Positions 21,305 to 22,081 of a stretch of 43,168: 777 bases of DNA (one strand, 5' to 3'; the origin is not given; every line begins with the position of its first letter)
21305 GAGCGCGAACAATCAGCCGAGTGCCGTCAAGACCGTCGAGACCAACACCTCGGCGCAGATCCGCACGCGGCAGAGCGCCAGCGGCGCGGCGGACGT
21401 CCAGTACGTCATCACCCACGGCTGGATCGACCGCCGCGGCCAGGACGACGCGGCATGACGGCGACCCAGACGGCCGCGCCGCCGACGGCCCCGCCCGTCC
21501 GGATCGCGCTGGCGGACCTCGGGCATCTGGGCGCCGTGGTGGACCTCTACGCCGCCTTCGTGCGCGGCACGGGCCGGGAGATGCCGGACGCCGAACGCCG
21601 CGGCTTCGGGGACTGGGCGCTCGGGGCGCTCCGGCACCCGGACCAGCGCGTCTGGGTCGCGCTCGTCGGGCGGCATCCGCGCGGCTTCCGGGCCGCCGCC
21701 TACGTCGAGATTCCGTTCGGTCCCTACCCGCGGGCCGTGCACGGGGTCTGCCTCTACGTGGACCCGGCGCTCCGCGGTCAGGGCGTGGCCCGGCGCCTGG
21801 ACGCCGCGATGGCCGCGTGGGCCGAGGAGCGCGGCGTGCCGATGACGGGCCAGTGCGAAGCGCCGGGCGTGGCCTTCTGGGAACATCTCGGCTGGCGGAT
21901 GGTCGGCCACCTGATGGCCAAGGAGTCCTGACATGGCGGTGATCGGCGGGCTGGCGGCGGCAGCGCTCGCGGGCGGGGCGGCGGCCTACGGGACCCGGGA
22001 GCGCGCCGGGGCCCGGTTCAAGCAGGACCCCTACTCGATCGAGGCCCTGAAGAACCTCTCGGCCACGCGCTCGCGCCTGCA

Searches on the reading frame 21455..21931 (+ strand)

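Call 67: search_protein_families(library=phrogs, max_evalue=0.01, proteins=[window:21455-21931:+])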
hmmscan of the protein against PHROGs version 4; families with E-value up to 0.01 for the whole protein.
window:21455-21931:+ (158 aa): 1 family
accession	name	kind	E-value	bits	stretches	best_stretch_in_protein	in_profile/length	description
phrog_1249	-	other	3.7e-08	34.3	1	61-156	56-155/180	acetyltransferase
